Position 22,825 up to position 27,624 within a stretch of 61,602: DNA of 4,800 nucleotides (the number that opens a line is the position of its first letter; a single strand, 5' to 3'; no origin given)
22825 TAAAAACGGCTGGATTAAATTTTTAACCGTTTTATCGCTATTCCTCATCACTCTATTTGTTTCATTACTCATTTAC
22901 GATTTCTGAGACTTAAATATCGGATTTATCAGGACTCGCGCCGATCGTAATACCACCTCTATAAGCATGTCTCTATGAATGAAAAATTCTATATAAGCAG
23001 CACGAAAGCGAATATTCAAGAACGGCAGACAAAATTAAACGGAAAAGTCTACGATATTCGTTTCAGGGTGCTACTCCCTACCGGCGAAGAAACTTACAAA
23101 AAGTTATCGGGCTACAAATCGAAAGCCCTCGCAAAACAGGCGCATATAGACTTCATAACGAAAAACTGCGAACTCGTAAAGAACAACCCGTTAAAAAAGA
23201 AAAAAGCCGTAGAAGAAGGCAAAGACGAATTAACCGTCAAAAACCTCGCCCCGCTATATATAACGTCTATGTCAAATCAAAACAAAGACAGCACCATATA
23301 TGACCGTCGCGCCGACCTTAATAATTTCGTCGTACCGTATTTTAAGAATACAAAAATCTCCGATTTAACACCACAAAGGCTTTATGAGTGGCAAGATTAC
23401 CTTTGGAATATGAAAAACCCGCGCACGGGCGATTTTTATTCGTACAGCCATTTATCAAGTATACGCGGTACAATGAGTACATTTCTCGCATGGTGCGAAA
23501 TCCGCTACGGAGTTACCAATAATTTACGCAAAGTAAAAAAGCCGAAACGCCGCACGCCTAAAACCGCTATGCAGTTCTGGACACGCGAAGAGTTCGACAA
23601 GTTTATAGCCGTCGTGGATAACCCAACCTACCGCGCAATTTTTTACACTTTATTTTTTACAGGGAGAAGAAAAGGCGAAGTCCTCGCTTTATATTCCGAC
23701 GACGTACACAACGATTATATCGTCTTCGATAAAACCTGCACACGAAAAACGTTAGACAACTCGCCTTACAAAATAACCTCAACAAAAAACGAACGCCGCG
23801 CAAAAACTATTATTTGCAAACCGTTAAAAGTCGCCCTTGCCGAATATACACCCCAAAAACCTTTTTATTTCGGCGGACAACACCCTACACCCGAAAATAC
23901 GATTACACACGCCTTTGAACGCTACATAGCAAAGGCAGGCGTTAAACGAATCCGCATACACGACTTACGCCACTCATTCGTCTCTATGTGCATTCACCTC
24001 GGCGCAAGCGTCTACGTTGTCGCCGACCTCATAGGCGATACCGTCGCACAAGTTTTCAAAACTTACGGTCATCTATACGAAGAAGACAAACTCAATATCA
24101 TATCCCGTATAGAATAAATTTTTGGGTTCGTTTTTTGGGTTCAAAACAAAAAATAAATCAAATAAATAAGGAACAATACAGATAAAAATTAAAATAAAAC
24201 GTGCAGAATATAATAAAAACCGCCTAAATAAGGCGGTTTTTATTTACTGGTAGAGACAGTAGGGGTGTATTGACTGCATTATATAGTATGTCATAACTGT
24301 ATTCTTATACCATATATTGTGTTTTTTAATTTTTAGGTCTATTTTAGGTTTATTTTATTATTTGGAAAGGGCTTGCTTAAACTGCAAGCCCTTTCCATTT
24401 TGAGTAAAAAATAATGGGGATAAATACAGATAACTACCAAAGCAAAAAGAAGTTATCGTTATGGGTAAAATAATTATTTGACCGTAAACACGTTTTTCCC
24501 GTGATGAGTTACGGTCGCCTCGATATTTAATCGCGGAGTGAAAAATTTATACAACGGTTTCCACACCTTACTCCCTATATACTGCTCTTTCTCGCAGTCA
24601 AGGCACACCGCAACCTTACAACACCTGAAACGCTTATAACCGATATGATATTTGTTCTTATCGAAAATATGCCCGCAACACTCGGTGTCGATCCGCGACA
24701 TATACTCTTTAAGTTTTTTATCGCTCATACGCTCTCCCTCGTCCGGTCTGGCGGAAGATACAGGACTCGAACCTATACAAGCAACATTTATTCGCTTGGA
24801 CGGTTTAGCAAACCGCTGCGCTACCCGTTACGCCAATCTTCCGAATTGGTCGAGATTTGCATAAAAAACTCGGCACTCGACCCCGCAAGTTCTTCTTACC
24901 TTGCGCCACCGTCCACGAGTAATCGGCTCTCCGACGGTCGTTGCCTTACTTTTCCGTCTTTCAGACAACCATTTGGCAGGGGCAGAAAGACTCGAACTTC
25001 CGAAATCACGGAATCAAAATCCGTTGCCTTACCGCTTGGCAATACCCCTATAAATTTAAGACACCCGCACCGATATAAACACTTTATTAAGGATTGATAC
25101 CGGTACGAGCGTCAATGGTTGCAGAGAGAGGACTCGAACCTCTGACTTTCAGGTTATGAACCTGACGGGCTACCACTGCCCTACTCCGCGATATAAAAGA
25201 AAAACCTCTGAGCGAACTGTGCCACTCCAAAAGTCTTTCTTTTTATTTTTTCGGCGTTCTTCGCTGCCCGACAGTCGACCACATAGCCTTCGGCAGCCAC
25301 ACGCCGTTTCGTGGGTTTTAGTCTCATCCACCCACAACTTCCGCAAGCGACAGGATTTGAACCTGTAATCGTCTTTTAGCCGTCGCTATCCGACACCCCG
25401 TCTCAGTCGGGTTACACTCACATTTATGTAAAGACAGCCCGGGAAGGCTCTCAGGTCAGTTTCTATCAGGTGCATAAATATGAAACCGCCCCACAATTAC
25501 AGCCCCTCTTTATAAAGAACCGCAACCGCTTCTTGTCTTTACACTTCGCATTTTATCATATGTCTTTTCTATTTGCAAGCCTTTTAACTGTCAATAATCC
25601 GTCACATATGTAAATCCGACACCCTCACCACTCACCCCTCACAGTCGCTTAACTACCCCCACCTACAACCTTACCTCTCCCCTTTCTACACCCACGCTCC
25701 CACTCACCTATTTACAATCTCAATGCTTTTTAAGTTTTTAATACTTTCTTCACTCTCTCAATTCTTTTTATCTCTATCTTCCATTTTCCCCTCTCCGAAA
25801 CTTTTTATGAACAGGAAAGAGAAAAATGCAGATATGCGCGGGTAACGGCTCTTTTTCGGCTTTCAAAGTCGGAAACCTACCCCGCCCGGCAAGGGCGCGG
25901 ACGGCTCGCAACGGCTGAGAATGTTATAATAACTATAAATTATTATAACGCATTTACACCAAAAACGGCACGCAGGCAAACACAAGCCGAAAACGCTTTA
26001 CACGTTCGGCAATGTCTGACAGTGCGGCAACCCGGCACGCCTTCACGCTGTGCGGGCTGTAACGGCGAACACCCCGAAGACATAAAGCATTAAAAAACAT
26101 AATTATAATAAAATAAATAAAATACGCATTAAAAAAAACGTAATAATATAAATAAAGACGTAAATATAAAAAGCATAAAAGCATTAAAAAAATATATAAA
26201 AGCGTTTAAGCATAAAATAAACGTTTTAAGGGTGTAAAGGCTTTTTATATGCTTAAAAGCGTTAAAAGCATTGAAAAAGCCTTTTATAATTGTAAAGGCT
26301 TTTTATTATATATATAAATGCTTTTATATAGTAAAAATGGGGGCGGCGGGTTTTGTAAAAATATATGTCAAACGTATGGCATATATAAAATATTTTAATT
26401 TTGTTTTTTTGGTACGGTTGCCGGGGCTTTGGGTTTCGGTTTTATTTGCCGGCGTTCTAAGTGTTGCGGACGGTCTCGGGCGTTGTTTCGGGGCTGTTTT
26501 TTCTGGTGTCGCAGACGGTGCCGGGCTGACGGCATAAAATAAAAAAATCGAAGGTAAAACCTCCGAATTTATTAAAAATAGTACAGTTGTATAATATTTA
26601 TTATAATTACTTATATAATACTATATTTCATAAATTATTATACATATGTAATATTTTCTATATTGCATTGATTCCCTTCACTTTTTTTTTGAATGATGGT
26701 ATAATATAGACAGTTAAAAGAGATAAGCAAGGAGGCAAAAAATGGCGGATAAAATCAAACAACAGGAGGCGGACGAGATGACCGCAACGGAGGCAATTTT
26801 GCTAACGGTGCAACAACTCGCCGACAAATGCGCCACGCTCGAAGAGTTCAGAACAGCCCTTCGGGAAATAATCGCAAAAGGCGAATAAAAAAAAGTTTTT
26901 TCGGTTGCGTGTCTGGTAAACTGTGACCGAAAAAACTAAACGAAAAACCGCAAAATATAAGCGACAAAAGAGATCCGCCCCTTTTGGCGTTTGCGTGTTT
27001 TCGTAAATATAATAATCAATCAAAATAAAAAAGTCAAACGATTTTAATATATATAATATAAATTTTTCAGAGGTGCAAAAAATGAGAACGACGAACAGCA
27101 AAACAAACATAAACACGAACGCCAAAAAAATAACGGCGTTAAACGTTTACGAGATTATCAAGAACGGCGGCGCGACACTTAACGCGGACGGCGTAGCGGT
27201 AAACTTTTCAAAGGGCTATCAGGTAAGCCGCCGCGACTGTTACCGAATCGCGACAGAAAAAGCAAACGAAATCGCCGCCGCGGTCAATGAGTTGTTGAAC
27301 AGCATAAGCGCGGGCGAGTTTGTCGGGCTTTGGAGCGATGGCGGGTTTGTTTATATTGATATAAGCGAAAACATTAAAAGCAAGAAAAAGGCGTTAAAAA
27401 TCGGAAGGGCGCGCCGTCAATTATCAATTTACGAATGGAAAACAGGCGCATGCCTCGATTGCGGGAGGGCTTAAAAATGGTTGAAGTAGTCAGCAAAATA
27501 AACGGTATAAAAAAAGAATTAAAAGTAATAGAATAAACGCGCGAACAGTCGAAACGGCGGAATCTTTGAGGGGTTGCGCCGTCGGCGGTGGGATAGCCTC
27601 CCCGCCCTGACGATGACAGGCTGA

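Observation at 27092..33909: Dense, strictly one-strand CGAACAG heptamer array across the rightward module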

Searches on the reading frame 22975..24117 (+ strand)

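Call 9: search_protein_families(library=pfam, proteins=[window:22975-24117:+], max_evalue=0.01)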
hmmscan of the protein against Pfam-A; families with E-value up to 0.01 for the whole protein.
window:22975-24117:+ (380 aa): 2 families
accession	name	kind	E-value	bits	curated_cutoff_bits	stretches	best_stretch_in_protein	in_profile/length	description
PF14659.12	Phage_int_SAM_3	-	9.3e-09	35.8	22.6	1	87-143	1-57/58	Phage integrase, N-terminal SAM-like domain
PF00589.27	Phage_integrase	-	2.8e-08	34.2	27.1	1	203-369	4-170/172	Phage integrase family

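Call 47: search_protein_families(library=ncbifam, proteins=[window:22975-24117:+], max_evalue=0.01)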
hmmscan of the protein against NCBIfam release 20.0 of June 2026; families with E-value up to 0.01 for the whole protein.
window:22975-24117:+ (380 aa): 8 families
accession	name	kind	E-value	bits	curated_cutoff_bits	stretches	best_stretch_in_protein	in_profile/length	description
NF040815.2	recomb_XerA_Arch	equivalog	1.3e-19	70.8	220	1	104-370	13-257/263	site-specific tyrosine recombinase/integron integrase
TIGR02225.1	recomb_XerD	equivalog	1.8e-09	37.4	329.6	1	102-370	12-277/290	site-specific tyrosine recombinase XerD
TIGR02224.1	recomb_XerC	equivalog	9.4e-09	35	335.15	1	102-370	12-280/295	tyrosine recombinase XerC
TIGR02249.1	integrase_gron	subfamily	8.3e-08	31.9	265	1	302-379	234-312/315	integron integrase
NF001399.0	PRK00283.1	subfamily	6.6e-06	25.6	279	1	107-370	26-286/300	tyrosine recombinase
NF003462.0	PRK05084.1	equivalog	7.4e-05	21.6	267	1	306-379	284-356/360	tyrosine recombinase XerS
NF002331.0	PRK01287.1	subfamily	0.00016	20.8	371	0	79-245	17-190/365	site-specific tyrosine recombinase XerC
NF011946.0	PRK15417.1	equivalog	0.00066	18.9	435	1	305-367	252-315/337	integron integrase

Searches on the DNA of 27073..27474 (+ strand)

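Call 119: search_rna_families(sources=[L298, L309, L307], threshold=evalue, max_evalue=0.5, show_alignments=3)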
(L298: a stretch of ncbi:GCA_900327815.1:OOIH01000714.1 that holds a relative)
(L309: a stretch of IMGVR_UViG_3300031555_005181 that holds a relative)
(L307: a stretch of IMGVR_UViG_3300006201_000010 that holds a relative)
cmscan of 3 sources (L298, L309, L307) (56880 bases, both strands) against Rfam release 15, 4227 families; matches with E-value up to 0.5: 18.
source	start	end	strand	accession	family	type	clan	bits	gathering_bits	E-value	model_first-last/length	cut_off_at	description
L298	2637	2710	-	RF00005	tRNA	Gene; tRNA;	CL00001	72.1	29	7.3e-14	1-71/71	no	tRNA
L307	1698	1770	-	RF00005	tRNA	Gene; tRNA;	CL00001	70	29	2.8e-13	1-71/71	no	tRNA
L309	524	841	-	RF00023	tmRNA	Gene;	CL00001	65.8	47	1.7e-23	1-374/374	no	transfer-messenger RNA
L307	1474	1546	-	RF00005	tRNA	Gene; tRNA;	CL00001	60.9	29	8.8e-11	1-71/71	no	tRNA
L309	354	426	-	RF00005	tRNA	Gene; tRNA;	CL00001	60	29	1.6e-10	1-71/71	no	tRNA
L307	1780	1851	-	RF00005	tRNA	Gene; tRNA;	CL00001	58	29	5.5e-10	1-71/71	no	tRNA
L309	1595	1666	-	RF00005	tRNA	Gene; tRNA;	CL00001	56.6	29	1.4e-09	1-71/71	no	tRNA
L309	434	518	-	RF00005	tRNA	Gene; tRNA;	CL00001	51.7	29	2.9e-08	1-71/71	no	tRNA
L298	12483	12550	+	RF02276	Hammerhead_II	Gene; ribozyme;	CL00010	51.2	37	1.2e-07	1-66/66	no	Hammerhead ribozyme (type II)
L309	1186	1258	-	RF00005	tRNA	Gene; tRNA;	CL00001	51.1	29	4.5e-08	1-71/71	no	tRNA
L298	10924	10982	+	RF02684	Twister-P5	Gene; ribozyme;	CL00120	49.3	37.6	2.7e-07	1-58/58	no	Type-P5 twister ribozyme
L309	1400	1490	-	RF00005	tRNA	Gene; tRNA;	CL00001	47.8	29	3.6e-07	1-71/71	no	tRNA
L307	1862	1938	-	RF00005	tRNA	Gene; tRNA;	CL00001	45.4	29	1.6e-06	1-71/71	no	tRNA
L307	6604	6675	-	RF02553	YrlA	Gene; sRNA;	-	41.1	69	1e-05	23-87/114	no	Y RNA-like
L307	1697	1770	+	RF04354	Plastid-ycf2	Cis-reg;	-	30.8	65.7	0.019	1-75/75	no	Plastid-ycf2 5UTR RNA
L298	2636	2710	+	RF04354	Plastid-ycf2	Cis-reg;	-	27.4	65.7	0.16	1-75/75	no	Plastid-ycf2 5UTR RNA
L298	2176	2238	-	RF00023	tmRNA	Gene;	CL00001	15.5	47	0.033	1-374/374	no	transfer-messenger RNA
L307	1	35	+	RF00023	tmRNA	Gene;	CL00001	14.5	47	0.085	323-374/374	5'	transfer-messenger RNA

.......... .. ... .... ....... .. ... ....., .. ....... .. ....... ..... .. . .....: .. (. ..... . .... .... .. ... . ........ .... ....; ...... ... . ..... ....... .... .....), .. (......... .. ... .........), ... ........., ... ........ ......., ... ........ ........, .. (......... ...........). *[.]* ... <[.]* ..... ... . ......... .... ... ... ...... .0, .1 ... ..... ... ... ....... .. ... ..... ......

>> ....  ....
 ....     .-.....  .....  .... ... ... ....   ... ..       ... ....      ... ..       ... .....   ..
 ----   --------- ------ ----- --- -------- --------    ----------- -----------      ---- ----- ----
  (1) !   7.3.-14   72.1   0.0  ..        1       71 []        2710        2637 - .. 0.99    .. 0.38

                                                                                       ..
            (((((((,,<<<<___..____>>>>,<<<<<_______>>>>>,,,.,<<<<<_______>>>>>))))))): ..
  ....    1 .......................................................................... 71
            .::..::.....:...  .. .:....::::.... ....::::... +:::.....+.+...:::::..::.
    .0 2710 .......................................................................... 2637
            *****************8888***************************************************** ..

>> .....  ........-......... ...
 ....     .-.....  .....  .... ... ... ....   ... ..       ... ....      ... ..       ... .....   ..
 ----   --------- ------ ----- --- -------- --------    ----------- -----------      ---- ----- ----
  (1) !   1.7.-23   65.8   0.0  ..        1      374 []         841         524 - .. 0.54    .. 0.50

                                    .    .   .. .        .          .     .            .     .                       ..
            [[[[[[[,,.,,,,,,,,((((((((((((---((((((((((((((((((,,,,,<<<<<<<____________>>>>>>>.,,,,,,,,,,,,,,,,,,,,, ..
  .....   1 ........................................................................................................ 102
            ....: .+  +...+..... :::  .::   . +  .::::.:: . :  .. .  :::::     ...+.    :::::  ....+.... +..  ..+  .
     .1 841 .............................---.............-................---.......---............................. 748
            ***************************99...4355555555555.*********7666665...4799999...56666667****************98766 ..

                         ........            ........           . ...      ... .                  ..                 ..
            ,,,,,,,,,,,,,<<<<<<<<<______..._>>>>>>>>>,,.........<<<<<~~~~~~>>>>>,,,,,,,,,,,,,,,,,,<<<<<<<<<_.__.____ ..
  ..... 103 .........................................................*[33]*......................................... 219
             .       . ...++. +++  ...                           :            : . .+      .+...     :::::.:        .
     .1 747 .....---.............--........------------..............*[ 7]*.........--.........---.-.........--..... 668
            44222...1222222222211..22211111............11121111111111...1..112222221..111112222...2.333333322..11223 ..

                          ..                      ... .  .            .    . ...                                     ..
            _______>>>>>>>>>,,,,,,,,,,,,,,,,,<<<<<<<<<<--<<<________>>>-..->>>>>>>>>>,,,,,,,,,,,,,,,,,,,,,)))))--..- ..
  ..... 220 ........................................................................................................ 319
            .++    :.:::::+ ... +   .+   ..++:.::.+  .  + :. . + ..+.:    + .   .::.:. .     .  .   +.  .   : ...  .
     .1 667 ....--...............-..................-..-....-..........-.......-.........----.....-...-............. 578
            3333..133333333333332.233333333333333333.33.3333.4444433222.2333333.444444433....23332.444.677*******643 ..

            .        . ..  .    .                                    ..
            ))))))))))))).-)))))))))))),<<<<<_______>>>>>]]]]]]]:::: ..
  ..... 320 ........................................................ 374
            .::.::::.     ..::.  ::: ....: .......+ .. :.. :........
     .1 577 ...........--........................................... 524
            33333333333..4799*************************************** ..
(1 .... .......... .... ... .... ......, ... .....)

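Call 122: search_rna_families(sources=[L299, L148, L306, L310, L128, L127, L129], threshold=gathering)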
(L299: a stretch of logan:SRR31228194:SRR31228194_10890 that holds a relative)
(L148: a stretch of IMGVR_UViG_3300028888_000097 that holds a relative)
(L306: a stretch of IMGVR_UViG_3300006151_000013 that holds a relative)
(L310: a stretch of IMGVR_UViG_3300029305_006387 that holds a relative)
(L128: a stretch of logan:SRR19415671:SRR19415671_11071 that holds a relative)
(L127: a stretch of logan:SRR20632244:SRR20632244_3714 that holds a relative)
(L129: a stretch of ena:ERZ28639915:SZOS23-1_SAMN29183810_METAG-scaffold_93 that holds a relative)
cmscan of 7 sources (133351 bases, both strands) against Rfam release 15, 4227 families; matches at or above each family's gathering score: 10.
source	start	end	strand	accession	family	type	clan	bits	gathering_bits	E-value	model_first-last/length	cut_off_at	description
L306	2670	2743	-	RF00005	tRNA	Gene; tRNA;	CL00001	72.1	29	1.7e-13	1-71/71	no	tRNA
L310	4703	5020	-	RF00023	tmRNA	Gene;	CL00001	65.8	47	4.1e-23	1-374/374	no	transfer-messenger RNA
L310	4533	4605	-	RF00005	tRNA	Gene; tRNA;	CL00001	60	29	3.7e-10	1-71/71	no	tRNA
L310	5774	5845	-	RF00005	tRNA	Gene; tRNA;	CL00001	56.6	29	3.2e-09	1-71/71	no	tRNA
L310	4613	4697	-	RF00005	tRNA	Gene; tRNA;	CL00001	51.7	29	6.9e-08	1-71/71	no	tRNA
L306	12516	12583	+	RF02276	Hammerhead_II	Gene; ribozyme;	CL00010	51.2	37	2.7e-07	1-66/66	no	Hammerhead ribozyme (type II)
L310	5365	5437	-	RF00005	tRNA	Gene; tRNA;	CL00001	51.1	29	1.1e-07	1-71/71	no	tRNA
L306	10957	11015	+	RF02684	Twister-P5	Gene; ribozyme;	CL00120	49.3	37.6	6.3e-07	1-58/58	no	Type-P5 twister ribozyme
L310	5579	5669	-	RF00005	tRNA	Gene; tRNA;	CL00001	47.8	29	8.5e-07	1-71/71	no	tRNA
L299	3051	3123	+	RF02684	Twister-P5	Gene; ribozyme;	CL00120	45.3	37.6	6.7e-06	1-58/58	no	Type-P5 twister ribozyme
